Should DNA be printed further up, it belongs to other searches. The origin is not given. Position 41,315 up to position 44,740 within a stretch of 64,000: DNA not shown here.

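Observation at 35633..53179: LacI-controlled hybrid TonB-receptor + ABC-importer locus whose enzyme set points to beta-1,2-glucan (sophoro-oligosaccharide) catabolism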

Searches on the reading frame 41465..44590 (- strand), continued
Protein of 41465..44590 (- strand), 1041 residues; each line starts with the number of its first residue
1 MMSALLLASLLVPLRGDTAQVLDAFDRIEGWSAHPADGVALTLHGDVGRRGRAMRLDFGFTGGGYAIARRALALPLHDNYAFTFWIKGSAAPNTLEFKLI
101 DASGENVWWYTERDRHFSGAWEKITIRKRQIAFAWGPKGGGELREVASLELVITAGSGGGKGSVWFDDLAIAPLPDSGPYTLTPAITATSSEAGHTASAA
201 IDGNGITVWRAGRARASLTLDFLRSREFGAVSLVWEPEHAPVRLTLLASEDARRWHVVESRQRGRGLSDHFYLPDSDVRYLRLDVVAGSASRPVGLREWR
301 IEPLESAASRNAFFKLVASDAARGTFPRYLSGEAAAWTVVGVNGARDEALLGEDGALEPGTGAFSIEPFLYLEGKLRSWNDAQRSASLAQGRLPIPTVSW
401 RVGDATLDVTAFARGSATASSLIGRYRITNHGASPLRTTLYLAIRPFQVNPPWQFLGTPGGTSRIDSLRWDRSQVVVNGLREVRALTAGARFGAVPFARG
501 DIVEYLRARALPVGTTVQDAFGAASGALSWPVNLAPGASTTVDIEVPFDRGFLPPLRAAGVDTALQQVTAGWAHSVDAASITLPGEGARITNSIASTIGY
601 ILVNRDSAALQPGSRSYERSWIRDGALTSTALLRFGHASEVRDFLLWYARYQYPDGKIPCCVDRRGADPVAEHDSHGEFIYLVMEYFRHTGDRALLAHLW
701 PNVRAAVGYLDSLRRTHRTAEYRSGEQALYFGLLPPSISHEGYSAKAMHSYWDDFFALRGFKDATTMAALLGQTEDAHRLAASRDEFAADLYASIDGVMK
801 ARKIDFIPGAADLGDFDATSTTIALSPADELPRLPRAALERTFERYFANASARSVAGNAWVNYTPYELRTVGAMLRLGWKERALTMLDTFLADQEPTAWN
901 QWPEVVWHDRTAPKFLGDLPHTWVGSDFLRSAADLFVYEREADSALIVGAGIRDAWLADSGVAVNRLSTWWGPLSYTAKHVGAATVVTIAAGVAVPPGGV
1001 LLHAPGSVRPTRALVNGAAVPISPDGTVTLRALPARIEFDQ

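Call 44: fold_search(model_id=the predicted structure, library=pdb)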
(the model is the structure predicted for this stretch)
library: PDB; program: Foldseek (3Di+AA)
matches with E <= 10: 1263; with E <= 0.001: 296
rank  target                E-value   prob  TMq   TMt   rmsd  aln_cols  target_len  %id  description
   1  9ju0_AAA              5.7e-17  1.00  0.43  0.49  22.3      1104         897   12  C-terminally truncated dextran dextrinase bound with acarbose (released 2025-09-03)
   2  9ju0_BBB              1.1e-16  1.00  0.42  0.49  22.3      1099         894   12  C-terminally truncated dextran dextrinase bound with acarbose (released 2025-09-03)
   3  9ju0_CCC              1.3e-16  1.00  0.42  0.48  22.4      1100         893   12  C-terminally truncated dextran dextrinase bound with acarbose (released 2025-09-03)
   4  8ho7_A                1.8e-15  1.00  0.44  0.55   7.8       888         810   10  The cryo-EM structure of cellobiose phosphorylase from Clostridium thermocellum (released 2023-12-13)
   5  8ho9_A                2.5e-15  1.00  0.44  0.55   7.7       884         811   11  The cryo-EM structure of cellobiose phosphorylase from Clostridium thermocellum (cysteine-to-serine varient) (released 2023-12-13)
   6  8hob_A                2.5e-15  1.00  0.43  0.54   8.1       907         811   10  The cryo-EM structure of cellobiose phosphorylase from Clostridium thermocellum ( variant) (released 2024-03-20)
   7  8ho8_A                3.9e-15  1.00  0.44  0.55   8.0       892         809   10  The cryo-EM structure of cellobiose phosphorylase from Clostridium thermocellum in complex with cellobiose (released 2023-12-13)
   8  1v7v                  1.4e-14  1.00  0.47  0.60   7.0       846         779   12  Crystal structure of Vibrio proteolyticus chitobiose phosphorylase (released 2004-06-22)
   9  3qde_A                1.1e-13  1.00  0.44  0.54   8.2       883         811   10  The structure of Cellobiose phosphorylase from Clostridium thermocellum in complex with phosphate (released 2011-11-09)
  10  8bou_B                1.2e-13  1.00  0.43  0.54   7.5       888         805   11  Crystal structure of Blautia producta GH94 (released 2023-11-29)
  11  3rrs_A                1.6e-13  1.00  0.46  0.57   7.1       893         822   11  Crystal structure analysis of cellobiose phosphorylase from Cellulomonas uda (released 2012-05-09)
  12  8rf0_A                3.3e-13  1.00  0.45  0.18  21.0      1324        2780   11  WT-CGS sample in nanodisc (released 2024-03-20)
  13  8bou_A                4.7e-13  1.00  0.44  0.55   7.1       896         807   11  Crystal structure of Blautia producta GH94 (released 2023-11-29)
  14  4zle                  1.3e-12  1.00  0.43  0.55   8.7       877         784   11  Cellobionic acid phosphorylase - ligand free structure (released 2015-06-10)
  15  8ic6_B                1.3e-12  1.00  0.39  0.46  10.5       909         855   14  exo-beta-D-arabinanase ExoMA2 from Microbacterium arabinogalactanolyticum in complex with Tris (released 2023-08-16)
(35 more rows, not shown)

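Call 49: search_dna_similar(query=window:41465-44590:-, collection=plasmids, mode=protein, max_rows=20)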
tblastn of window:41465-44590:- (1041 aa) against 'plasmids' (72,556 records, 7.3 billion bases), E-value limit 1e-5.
Records with a match: 4; places in all: 4; records where one place covers at least 80% of the query: 2.
Best place of each record, by identity: <60% 4.
By first word of the organism name: Croceibacterium 1; Xanthomonas 1; Methylosinus 1; Methylocystis 1.
By predicted mobility (MOB-suite, as given by PLSDB): non-mobilizable 4.
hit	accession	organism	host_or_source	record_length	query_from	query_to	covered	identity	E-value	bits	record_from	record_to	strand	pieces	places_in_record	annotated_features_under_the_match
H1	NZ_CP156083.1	Croceibacterium sp. TMG7-5b_MA50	Sponge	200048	21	1040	98%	38.7%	0e+0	649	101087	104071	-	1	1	discoidin domain-containing protein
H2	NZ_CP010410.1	Xanthomonas sacchari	cell culture,rice seeds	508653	21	979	92%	40.8%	4e-166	700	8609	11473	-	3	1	none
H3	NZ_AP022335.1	Methylosinus sp. C49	-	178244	173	972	77%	32.6%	9e-87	315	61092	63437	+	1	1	discoidin domain-containing protein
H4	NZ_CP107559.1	Methylocystis sp. MJC1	whole organism,Alpine Peat Bogs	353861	183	979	77%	30.3%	3e-78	289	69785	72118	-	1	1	discoidin domain-containing protein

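Call 50: get_annotated_region(hit=H2, flank=12000)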
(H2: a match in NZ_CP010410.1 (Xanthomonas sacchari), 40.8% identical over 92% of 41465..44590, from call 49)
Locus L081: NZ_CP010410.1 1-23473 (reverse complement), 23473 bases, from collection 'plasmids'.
description: Xanthomonas sacchari strain R1 plasmid unnamed, complete sequence
organism: Xanthomonas sacchari (NCBI taxid 56458)
taxonomy: Bacteria; Pseudomonadota; Gammaproteobacteria; Lysobacterales; Lysobacteraceae; Xanthomonas; Xanthomonas sacchari
host: -; source: cell culture,rice seeds; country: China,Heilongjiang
typing (MOB-suite, as given by PLSDB): non-mobilizable
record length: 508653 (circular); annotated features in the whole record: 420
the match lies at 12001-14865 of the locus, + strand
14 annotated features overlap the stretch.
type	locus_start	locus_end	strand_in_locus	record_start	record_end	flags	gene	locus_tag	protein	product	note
CDS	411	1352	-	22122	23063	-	-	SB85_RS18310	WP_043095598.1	ScpA family protein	GO:0051301 - cell division [Evidence IEA]; GO:0007059 - chromosome segregation [Evidence IEA]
CDS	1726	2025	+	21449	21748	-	-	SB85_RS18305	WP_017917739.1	YciI family protein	-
CDS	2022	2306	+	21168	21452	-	-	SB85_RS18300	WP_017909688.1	BolA family protein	-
CDS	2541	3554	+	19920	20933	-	-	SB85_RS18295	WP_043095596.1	LacI family DNA-binding transcriptional regulator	GO:0006351 - DNA-templated transcription [Evidence IEA]; GO:0045892 - negative regulation of DNA-templated ...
CDS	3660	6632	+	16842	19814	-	-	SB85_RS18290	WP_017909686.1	TonB-dependent receptor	GO:0015891 - siderophore transport [Evidence IEA]; GO:0055085 - transmembrane transport [Evidence IEA]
CDS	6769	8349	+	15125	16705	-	-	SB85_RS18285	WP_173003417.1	glucoamylase family protein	-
CDS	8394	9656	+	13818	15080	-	-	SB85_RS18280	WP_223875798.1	sugar ABC transporter substrate-binding protein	-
CDS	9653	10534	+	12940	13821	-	-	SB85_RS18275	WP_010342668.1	sugar ABC transporter permease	-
CDS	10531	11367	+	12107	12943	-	-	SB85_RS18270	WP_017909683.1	carbohydrate ABC transporter permease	GO:0008643 - carbohydrate transport [Evidence IEA]; GO:0055085 - transmembrane transport [Evidence IEA]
CDS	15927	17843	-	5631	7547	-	edd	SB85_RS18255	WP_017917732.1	phosphogluconate dehydratase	GO:0009255 - Entner-Doudoroff pathway through 6-phosphogluconate [Evidence IEA]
CDS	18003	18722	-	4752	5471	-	pgl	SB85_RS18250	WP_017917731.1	6-phosphogluconolactonase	GO:0006098 - pentose-phosphate shunt [Evidence IEA]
CDS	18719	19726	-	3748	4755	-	glk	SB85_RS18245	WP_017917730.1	glucokinase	GO:0005975 - carbohydrate metabolic process [Evidence IEA]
CDS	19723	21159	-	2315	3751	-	zwf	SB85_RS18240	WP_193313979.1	glucose-6-phosphate dehydrogenase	GO:0006098 - pentose-phosphate shunt [Evidence IEA]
CDS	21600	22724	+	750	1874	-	ugpC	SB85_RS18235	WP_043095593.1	sn-glycerol-3-phosphate ABC transporter ATP-binding protein UgpC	-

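Call 51: get_annotated_region(hit=H1, flank=12000)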
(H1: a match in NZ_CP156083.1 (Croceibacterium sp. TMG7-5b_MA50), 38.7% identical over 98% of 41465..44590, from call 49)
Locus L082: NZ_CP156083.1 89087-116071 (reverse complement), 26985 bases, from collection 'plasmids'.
description: Croceibacterium sp. TMG7-5b_MA50 plasmid p_unnamed_TMG7-5B, complete sequence
organism: Croceibacterium sp. TMG7-5b_MA50 (NCBI taxid 3121290)
taxonomy: Bacteria; Pseudomonadota; Alphaproteobacteria; Sphingomonadales; Erythrobacteraceae; Croceibacterium; Croceibacterium sp. TMG7-5b MA50
host: -; source: Sponge; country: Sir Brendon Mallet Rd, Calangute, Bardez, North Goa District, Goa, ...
typing (MOB-suite, as given by PLSDB): non-mobilizable
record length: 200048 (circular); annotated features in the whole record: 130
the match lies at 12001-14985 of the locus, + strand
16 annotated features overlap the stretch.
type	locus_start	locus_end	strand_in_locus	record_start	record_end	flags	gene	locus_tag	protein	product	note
CDS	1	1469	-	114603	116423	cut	-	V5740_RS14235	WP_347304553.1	M14 family metallopeptidase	-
CDS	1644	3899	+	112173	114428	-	-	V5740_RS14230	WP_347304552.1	TonB-dependent receptor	-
CDS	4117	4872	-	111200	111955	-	-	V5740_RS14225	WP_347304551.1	hypothetical protein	-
CDS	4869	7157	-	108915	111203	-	-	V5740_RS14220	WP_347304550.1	glycoside hydrolase family 3 N-terminal domain-containing protein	GO:0005975 - carbohydrate metabolic process [Evidence IEA]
CDS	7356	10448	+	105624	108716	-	-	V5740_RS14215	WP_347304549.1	TonB-dependent receptor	-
CDS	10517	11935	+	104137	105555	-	-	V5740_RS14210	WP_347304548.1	glucoamylase family protein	-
CDS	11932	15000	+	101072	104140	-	-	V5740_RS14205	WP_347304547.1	discoidin domain-containing protein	-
CDS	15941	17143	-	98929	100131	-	-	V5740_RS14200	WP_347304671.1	alkaline phosphatase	-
CDS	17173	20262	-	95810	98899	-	-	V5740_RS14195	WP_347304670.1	TonB-dependent receptor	GO:0006810 - transport [Evidence IEA]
CDS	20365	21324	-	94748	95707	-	-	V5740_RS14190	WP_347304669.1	FecR domain-containing protein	-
CDS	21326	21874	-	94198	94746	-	-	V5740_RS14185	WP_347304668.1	sigma-70 family RNA polymerase sigma factor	GO:0006352 - DNA-templated transcription initiation [Evidence IEA]; GO:0006355 - regulation of DNA-templated ...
CDS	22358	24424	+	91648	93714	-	-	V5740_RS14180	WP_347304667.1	hypothetical protein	-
CDS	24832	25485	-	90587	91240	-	-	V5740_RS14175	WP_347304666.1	glutathione S-transferase family protein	GO:0006749 - glutathione metabolic process [Evidence IEA]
CDS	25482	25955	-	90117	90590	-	-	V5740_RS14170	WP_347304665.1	SRPBCC family protein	-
CDS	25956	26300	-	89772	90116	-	-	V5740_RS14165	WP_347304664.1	metalloregulator ArsR/SmtB family transcription factor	GO:0006355 - regulation of DNA-templated transcription [Evidence IEA]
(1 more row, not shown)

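Call 71: search_protein_families(library=pfam, proteins=[L068:51-1976:+, L068:2409-3329:+, L068:3664-5676:-, L068:5953-6897:+, L068:6954-8060:-, L068:8696-9607:-, L068:8702-9736:+, L068:7683-8699:+], max_evalue=0.00001)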
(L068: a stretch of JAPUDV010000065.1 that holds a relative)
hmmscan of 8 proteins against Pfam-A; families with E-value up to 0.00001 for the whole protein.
L068:51-1976:+ (641 aa): 6 families
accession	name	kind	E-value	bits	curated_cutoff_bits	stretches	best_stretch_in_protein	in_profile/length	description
PF11987.13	IF-2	-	7.1e-40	136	27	1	417-531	3-117/117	Translation-initiation factor 2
PF00009.33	GTP_EFTU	-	4.1e-36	124.8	26.5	1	147-302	6-183/188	Elongation factor Tu GTP binding domain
PF22042.2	EF-G_D2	-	7.9e-31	106.4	27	1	318-396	2-83/84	Elongation factor G domain 2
PF04760.21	IF2_N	-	7.3e-16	58.1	25.3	1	68-119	1-53/53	Translation initiation factor IF-2, N-terminal region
PF03144.31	GTP_EFTU_D2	-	2.6e-12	47.4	30.3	1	562-628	1-71/73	Elongation factor Tu domain 2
PF01926.29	MMR_HSR1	-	3.5e-10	40.4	21.9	1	147-252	2-113/113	50S ribosome-binding GTPase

L068:2409-3329:+ (306 aa): 3 families
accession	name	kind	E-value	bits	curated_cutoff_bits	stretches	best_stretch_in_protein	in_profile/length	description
PF01509.24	TruB_N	-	1.2e-56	191.7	27.3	1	32-180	1-149/149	TruB family pseudouridylate synthase (N terminal domain)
PF09157.17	TruB-C_2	-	1.8e-19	69.8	21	1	245-301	1-57/57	Pseudouridine synthase II TruB, C-terminal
PF16198.10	TruB_C_2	-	2.3e-19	69.7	29.3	1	181-241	1-65/66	tRNA pseudouridylate synthase B C-terminal domain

L068:3664-5676:- (670 aa): 0 families

L068:5953-6897:+ (314 aa): 2 families
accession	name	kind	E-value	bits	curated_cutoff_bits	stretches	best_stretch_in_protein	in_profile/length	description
PF03466.25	LysR_substrate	-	6.9e-46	156.7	28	1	92-302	2-205/209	LysR substrate binding domain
PF00126.33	HTH_1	-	2.6e-20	72.5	26.6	1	8-67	1-60/60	Bacterial regulatory helix-turn-helix protein, lysR family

L068:6954-8060:- (368 aa): 3 families
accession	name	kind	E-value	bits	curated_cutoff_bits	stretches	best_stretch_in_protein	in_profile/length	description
PF02222.28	ATP-grasp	-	7.9e-61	205.2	27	1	106-279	3-179/179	ATP-grasp domain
PF22660.2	RS_preATP-grasp-like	-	1.2e-31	109.4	27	1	2-97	3-98/98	Ribonucleotide synthetase preATP-grasp domain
PF17769.7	PurK_C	-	7.3e-14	51.7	22.6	1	300-349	1-53/56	Phosphoribosylaminoimidazole carboxylase C-terminal domain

L068:8696-9607:- (303 aa): 0 families

L068:8702-9736:+ (344 aa): 1 family
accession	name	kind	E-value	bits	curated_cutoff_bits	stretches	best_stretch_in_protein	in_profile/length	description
PF00174.25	Oxidored_molyb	-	1.7e-30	106.3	24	1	127-282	8-169/169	Oxidoreductase molybdopterin binding domain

L068:7683-8699:+ (338 aa): 0 families

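Call 79: search_protein_representatives(protein=window:41465-44590:-)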
Query: 1041 residues. Proteins with E-value up to 0.001 (for the whole library): 3386; up to 1e-10: 2395; up to 1e-30: 1117. The best 150 are listed.
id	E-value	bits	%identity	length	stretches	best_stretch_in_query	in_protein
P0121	0.0e+00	1054.1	51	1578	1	22-1039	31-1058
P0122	0.0e+00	1035.8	52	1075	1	18-1039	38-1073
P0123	0.0e+00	1012.7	49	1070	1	4-1037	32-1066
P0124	1.8e-284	963.0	48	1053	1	17-1007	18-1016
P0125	2.1e-280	949.5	47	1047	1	5-1037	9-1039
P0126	4.0e-268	908.8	42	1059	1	3-1038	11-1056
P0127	7.0e-266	901.4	46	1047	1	4-1040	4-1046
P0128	4.0e-264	895.6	46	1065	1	5-1039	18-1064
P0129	5.7e-264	895.1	47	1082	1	5-1038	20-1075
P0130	1.4e-262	890.5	46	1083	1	10-1040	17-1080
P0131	3.3e-261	886.0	44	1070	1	16-1037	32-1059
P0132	5.5e-260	881.9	44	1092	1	11-1039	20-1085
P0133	7.7e-260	881.4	44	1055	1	7-1037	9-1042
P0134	1.1e-258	877.6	49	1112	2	111-1011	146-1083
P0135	1.4e-258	877.2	45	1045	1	3-1036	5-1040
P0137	7.1e-257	871.6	46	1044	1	8-1038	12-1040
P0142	2.3e-251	853.4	46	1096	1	13-1040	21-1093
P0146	8.3e-247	838.3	45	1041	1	30-1037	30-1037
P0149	9.8e-245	831.4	46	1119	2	514-1039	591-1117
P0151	5.8e-240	815.6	40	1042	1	18-1039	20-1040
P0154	9.3e-239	811.6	44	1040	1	2-1037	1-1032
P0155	2.1e-238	810.5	40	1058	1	16-1040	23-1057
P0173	9.9e-230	781.7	41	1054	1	8-1040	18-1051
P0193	6.5e-224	762.5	44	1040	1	50-992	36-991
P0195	7.7e-222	755.6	44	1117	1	20-1005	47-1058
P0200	3.9e-219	746.6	41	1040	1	6-1039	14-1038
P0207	8.0e-218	742.3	41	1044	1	26-1038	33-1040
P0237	4.9e-208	709.9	36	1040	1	16-1005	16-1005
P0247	2.4e-204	697.7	41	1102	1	14-1040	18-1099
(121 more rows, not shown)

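Call 83: get_annotated_region(hit=H3, flank=10000)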
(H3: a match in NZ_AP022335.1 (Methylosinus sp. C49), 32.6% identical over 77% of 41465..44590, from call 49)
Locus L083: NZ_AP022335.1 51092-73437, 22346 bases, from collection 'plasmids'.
description: Methylosinus sp. C49 isolate Methylosinus sp. C49 plasmid pMSC49c, complete sequence
organism: Methylosinus sp. C49 (NCBI taxid 2699395)
taxonomy: Bacteria; Pseudomonadota; Alphaproteobacteria; Hyphomicrobiales; Methylocystaceae; Methylosinus; Methylosinus sp. C49
host: -; source: -; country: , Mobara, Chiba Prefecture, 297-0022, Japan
typing (MOB-suite, as given by PLSDB): non-mobilizable
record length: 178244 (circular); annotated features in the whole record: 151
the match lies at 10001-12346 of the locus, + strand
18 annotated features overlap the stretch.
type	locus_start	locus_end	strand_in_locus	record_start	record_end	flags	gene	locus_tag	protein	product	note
CDS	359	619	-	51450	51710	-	-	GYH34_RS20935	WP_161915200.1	toxin-antitoxin system HicB family antitoxin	-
CDS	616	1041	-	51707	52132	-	-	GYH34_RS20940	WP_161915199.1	putative toxin-antitoxin system toxin component, PIN family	-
CDS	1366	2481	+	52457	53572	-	-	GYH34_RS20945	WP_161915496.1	RHE_PE00001 family protein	-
CDS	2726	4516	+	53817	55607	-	-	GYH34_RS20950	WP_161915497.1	ABC transporter ATP-binding protein/permease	-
CDS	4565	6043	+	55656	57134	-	-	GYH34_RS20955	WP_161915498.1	glycoside hydrolase family 15 protein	-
CDS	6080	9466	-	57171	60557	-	-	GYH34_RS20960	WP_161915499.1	hypothetical protein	-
CDS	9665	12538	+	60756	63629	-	-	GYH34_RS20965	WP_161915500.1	discoidin domain-containing protein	-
CDS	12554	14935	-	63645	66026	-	ppsA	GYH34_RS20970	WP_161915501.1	phosphoenolpyruvate synthase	GO:0016310 - phosphorylation [Evidence IEA]; GO:0006090 - pyruvate metabolic process [Evidence IEA]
CDS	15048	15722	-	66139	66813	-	-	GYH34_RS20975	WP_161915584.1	HAD family hydrolase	-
CDS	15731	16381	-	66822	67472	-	-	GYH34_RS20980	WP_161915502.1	SagB/ThcOx family dehydrogenase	-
CDS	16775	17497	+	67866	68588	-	-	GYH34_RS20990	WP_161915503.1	SIMPL domain-containing protein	-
CDS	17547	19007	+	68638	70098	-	atpD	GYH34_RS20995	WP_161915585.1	F0F1 ATP synthase subunit beta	GO:0015986 - proton motive force-driven ATP synthesis [Evidence IEA]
CDS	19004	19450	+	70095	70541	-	-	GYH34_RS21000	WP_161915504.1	F0F1 ATP synthase subunit epsilon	-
CDS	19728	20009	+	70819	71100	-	-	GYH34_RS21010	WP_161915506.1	ATP synthase subunit I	-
CDS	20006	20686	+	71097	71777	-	-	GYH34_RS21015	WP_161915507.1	F0F1 ATP synthase subunit A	-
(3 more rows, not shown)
